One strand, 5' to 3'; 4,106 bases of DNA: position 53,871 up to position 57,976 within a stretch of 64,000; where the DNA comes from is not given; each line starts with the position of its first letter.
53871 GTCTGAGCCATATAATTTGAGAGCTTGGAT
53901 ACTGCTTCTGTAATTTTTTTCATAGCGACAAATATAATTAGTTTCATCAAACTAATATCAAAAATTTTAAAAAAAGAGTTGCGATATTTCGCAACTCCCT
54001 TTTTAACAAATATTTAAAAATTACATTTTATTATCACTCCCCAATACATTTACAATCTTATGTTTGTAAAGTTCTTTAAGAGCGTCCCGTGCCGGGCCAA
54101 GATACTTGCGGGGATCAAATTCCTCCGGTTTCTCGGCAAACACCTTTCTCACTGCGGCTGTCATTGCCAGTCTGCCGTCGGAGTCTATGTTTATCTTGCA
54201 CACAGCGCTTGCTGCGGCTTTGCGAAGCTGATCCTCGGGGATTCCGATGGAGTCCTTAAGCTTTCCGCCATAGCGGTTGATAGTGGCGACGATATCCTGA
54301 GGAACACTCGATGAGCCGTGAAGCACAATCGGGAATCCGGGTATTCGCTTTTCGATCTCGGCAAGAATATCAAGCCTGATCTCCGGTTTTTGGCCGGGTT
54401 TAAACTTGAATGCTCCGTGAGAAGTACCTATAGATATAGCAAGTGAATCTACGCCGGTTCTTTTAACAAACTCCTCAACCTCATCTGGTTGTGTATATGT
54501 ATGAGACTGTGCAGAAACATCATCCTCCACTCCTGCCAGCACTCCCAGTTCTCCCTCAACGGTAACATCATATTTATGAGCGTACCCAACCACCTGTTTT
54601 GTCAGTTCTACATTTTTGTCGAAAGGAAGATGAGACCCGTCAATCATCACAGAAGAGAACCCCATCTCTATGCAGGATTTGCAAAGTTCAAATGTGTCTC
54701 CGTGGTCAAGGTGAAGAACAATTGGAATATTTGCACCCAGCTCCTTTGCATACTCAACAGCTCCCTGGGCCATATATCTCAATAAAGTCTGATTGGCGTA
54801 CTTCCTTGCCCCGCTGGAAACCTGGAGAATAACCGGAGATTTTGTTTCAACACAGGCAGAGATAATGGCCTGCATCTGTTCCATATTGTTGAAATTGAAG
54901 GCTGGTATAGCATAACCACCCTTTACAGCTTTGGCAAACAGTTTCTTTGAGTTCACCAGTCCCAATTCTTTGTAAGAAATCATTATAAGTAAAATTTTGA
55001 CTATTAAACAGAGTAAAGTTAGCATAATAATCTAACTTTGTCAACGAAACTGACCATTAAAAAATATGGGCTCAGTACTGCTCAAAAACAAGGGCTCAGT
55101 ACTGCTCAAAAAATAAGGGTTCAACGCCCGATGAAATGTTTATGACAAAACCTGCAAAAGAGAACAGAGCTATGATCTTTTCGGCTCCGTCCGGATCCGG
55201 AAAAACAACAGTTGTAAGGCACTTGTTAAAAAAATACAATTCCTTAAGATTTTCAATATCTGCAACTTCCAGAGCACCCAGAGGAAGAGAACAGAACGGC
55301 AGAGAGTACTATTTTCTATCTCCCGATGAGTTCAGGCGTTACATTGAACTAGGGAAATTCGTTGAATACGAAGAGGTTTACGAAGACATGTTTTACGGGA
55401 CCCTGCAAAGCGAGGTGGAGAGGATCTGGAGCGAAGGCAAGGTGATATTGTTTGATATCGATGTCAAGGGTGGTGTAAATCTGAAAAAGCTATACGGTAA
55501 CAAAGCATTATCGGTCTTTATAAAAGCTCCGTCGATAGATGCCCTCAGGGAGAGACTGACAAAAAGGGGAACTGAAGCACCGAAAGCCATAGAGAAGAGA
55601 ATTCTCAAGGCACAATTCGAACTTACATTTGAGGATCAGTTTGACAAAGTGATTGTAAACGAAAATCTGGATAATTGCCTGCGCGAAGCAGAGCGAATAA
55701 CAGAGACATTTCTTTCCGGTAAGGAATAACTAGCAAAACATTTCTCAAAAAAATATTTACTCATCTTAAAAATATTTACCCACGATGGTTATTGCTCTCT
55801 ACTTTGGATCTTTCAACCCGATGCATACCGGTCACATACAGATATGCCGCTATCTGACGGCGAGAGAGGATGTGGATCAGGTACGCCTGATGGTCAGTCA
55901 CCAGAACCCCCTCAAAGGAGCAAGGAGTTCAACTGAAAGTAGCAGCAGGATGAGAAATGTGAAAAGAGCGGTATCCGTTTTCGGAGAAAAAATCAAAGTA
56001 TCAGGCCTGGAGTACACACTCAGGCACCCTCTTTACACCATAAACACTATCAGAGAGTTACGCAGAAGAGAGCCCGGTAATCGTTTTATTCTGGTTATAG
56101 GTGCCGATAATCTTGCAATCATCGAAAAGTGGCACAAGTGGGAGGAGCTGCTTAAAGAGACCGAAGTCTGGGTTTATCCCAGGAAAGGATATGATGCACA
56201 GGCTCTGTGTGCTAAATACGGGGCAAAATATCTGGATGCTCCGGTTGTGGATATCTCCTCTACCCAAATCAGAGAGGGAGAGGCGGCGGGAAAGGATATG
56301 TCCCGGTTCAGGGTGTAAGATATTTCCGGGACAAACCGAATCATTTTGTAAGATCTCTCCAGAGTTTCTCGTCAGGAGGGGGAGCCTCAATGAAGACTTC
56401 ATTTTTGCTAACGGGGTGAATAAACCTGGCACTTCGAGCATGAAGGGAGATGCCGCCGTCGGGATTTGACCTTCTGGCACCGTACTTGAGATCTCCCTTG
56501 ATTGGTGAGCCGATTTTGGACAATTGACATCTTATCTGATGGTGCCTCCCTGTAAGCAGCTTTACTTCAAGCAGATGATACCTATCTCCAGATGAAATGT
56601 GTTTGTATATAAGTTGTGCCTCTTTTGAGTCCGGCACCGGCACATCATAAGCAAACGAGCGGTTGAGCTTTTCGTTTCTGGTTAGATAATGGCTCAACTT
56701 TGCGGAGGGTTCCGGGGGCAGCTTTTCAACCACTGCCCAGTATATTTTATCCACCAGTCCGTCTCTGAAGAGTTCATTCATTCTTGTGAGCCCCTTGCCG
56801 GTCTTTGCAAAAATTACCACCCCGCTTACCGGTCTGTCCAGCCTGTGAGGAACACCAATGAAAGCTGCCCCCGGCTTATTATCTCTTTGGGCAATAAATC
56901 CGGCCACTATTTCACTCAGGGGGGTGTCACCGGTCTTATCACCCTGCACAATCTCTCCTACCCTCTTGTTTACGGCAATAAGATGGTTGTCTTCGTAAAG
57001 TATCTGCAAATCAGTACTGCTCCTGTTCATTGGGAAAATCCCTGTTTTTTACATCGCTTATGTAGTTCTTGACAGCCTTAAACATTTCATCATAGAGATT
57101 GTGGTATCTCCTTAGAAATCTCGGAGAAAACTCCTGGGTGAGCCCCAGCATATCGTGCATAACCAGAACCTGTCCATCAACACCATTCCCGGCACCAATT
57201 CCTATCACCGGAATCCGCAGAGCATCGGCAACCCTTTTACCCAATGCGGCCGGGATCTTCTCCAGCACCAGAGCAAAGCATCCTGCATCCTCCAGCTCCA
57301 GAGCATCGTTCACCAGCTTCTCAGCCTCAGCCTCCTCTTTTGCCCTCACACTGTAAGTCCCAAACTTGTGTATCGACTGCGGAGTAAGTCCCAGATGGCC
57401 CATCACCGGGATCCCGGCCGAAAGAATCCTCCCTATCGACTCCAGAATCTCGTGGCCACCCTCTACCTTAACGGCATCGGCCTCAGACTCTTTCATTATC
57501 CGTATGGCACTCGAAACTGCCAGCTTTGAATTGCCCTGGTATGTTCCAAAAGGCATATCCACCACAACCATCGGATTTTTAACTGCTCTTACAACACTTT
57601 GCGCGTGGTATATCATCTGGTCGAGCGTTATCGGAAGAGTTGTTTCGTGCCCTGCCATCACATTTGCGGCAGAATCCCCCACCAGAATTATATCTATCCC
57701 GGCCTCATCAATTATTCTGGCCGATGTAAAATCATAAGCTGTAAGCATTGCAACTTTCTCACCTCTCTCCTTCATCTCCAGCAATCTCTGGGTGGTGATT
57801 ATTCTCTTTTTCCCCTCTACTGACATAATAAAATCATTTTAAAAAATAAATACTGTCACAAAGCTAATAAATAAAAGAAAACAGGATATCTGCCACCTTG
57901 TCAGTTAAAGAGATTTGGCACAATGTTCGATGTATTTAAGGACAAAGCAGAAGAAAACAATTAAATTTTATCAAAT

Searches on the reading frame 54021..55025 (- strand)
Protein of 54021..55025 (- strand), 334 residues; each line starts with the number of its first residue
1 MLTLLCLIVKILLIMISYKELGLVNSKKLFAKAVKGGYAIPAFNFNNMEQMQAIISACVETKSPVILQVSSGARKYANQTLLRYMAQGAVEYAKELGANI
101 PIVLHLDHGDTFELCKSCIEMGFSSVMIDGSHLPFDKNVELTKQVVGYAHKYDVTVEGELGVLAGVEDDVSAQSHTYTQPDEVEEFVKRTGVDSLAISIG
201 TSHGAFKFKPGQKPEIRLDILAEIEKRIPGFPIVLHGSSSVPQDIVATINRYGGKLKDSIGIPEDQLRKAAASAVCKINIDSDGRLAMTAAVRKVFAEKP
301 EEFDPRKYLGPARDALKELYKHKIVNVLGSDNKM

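Call 41: search_protein_families(library=pfam, proteins=[window:54021-55025:-], max_evalue=1e-8)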
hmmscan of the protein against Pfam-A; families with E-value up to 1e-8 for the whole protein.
window:54021-55025:- (334 aa): 1 family
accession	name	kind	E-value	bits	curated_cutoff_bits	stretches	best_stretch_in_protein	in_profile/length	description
PF01116.26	F_bP_aldolase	-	1.6e-101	339.9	25.5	1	24-333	1-277/277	Fructose-bisphosphate aldolase class-II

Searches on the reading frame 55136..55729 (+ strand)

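Call 41: search_protein_families(library=pfam, proteins=[window:55136-55729:+], max_evalue=1e-8)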
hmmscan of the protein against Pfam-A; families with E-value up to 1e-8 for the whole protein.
window:55136-55729:+ (197 aa): 1 family
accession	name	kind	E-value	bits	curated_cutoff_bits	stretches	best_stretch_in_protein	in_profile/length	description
PF00625.27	Guanylate_kin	-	2.4e-39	135.4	25.2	1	10-189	2-179/182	Guanylate kinase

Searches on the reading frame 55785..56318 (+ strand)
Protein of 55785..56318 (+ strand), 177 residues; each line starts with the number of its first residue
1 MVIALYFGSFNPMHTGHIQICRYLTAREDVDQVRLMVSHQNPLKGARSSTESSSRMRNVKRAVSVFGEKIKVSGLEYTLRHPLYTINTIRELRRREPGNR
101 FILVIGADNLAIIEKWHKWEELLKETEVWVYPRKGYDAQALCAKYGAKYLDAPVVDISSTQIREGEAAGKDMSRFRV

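Call 41: search_protein_families(library=pfam, proteins=[window:55785-56318:+], max_evalue=1e-8)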
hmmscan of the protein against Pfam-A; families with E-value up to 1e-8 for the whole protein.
window:55785-56318:+ (177 aa): 1 family
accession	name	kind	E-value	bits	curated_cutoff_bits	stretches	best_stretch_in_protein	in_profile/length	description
PF01467.32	CTP_transf_like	-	2.6e-16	60.5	21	1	5-164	1-132/133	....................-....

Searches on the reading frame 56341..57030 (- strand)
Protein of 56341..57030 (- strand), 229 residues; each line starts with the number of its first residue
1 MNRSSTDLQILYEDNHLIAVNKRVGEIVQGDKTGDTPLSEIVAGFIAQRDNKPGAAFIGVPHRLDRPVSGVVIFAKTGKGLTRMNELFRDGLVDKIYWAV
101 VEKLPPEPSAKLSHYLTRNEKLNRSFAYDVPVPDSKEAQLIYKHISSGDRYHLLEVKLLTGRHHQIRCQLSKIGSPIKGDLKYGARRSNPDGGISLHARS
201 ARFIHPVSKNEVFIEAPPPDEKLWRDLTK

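Call 41: search_protein_families(library=pfam, proteins=[window:56341-57030:-], max_evalue=1e-8)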
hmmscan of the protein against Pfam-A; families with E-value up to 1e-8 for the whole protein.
window:56341-57030:- (229 aa): 1 family
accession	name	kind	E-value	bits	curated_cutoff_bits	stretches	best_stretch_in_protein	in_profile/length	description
PF00849.27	PseudoU_synth_2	-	3.5e-30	105.7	26.8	1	16-171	1-151/152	RNA pseudouridylate synthase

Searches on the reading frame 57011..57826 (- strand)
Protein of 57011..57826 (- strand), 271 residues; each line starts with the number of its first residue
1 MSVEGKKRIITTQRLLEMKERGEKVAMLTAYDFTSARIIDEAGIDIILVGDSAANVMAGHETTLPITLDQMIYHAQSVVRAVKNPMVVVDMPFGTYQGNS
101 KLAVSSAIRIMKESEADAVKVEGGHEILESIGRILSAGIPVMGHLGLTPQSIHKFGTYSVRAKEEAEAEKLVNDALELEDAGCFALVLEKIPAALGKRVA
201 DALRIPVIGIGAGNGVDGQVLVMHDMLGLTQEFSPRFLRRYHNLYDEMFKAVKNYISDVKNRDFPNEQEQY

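Call 41: search_protein_families(library=pfam, proteins=[window:57011-57826:-], max_evalue=1e-8)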
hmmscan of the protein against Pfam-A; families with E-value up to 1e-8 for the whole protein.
window:57011-57826:- (271 aa): 1 family
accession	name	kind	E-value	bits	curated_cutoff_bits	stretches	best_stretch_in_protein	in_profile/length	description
PF02548.21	Pantoate_transf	-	2.4e-114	381.6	28.7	1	10-267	2-259/259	Ketopantoate hydroxymethyltransferase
